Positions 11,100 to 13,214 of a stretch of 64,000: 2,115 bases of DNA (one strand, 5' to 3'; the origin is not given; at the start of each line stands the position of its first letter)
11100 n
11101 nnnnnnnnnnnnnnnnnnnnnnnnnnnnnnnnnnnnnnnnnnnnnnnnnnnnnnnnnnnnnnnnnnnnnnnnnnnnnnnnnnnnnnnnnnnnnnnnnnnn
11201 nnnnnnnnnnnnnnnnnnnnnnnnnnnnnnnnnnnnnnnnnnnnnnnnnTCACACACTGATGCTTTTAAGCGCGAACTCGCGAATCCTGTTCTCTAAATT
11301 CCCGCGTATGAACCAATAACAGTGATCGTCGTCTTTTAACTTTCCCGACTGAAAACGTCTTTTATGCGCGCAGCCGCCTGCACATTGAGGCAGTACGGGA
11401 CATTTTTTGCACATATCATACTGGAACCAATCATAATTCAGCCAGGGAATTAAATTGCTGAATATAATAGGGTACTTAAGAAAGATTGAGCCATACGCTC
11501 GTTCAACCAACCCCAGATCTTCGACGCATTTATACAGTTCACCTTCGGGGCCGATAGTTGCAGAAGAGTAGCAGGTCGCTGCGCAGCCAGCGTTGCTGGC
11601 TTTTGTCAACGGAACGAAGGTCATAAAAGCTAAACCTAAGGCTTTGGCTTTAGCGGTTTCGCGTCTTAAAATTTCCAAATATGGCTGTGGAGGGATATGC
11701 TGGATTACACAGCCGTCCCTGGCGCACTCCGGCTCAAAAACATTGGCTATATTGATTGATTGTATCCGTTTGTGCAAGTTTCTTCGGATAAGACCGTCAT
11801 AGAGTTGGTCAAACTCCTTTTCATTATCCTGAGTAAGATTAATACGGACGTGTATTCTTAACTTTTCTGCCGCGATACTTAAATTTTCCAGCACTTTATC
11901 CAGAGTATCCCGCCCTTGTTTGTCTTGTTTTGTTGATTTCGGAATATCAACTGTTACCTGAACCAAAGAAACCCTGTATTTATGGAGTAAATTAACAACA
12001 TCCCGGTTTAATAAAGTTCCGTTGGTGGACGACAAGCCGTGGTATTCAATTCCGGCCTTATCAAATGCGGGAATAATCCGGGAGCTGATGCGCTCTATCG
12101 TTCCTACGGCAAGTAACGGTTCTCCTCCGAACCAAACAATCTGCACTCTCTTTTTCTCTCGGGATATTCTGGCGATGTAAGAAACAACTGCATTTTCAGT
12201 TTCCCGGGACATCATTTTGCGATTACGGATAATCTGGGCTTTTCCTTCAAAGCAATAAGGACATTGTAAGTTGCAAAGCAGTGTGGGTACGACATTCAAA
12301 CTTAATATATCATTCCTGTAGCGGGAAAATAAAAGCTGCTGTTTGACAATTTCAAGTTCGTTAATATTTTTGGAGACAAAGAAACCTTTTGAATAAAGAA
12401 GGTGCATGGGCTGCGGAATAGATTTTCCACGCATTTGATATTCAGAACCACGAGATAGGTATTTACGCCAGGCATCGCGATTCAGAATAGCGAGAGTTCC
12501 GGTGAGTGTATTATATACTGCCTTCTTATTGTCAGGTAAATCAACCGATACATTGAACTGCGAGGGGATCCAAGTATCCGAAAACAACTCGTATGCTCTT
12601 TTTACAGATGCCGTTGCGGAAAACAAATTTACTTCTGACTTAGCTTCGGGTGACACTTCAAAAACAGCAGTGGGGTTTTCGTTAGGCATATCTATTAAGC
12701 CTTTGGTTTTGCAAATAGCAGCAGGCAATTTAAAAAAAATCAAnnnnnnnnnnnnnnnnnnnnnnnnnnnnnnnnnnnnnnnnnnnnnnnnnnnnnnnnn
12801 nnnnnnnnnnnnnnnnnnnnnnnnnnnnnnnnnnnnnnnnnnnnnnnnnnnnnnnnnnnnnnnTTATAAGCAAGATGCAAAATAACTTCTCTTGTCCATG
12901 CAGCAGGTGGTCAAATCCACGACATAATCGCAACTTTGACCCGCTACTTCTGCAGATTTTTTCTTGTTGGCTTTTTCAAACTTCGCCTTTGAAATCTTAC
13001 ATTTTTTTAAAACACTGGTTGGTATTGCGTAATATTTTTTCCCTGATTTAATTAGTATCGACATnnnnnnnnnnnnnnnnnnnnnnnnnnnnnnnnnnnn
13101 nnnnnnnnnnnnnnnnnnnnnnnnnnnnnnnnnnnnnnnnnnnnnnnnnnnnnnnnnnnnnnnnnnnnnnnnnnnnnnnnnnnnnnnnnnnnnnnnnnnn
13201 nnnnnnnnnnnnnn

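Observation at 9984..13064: Second peptide-maturation module: Cys-rich 66-aa peptide + rSAM/SPASM + 59-aa peptide + ATP-grasp (GRASP-with-SPASM-like)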

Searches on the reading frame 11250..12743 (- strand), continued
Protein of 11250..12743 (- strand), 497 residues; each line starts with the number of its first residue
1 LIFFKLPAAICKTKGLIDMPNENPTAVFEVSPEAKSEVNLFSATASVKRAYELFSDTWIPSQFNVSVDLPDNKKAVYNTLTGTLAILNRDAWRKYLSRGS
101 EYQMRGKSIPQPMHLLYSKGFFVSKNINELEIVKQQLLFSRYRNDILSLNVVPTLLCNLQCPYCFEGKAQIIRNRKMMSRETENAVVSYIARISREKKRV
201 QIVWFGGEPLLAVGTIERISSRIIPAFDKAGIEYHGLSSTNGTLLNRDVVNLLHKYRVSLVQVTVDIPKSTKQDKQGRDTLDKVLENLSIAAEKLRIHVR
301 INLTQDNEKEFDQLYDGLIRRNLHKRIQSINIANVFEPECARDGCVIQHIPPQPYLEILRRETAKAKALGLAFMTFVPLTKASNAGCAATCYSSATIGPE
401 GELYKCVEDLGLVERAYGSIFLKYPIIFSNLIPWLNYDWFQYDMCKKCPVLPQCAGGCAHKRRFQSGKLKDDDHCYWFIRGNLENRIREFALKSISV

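Call 43: find_encoding_contigs(protein=P0114, flank=4000, max_places=1)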
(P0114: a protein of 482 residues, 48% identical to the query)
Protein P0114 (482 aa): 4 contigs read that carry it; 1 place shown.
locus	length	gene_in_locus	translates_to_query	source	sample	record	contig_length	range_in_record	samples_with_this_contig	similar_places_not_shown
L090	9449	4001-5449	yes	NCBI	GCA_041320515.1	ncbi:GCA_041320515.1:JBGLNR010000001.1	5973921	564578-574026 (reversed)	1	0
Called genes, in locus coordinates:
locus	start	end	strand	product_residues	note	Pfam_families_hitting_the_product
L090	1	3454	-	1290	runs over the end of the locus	PF00211:Guanylate_cyc, PF00069:Pkinase, PF07714:PK_Tyr_Ser-Thr, PF23381:Beta-prop_IFT122_1st, PF23409:Beta-prop_EML, PF23414:Beta-prop_EML_2, PF24105:Beta-prop_CAF1B_HIR1, PF24780:WD40_MABP1-WDR62_1st, +130 more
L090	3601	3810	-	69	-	-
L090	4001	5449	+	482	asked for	PF04055:Radical_SAM, PF13353:Fer4_12 (weak)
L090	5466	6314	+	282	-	PF04951:Peptidase_M55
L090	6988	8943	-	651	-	PF00722:Glyco_hydro_16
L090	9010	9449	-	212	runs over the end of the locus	PF00722:Glyco_hydro_16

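Call 63: find_encoding_contigs(protein=P0103, flank=1000, max_places=2)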
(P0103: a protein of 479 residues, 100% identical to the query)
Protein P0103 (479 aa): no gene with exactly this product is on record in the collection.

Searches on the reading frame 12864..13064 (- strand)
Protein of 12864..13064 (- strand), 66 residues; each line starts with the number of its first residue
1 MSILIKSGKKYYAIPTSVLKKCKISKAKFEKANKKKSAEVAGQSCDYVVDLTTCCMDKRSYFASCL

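Call 3: search_protein_families(library=ncbifam, proteins=[window:12864-13064:-], max_evalue=0.01)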
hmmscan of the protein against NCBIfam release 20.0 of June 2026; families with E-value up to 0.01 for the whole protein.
window:12864-13064:- (66 aa): 0 families

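Call 4: search_protein_families(library=pfam, proteins=[window:12864-13064:-], max_evalue=0.01)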
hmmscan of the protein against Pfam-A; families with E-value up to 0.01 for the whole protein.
window:12864-13064:- (66 aa): 0 families

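Call 51: search_protein_families(library=ncbifam, proteins=[window:12867-13064:-], max_evalue=10)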
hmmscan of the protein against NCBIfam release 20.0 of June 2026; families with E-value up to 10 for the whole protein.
seq(66 aa): 0 families
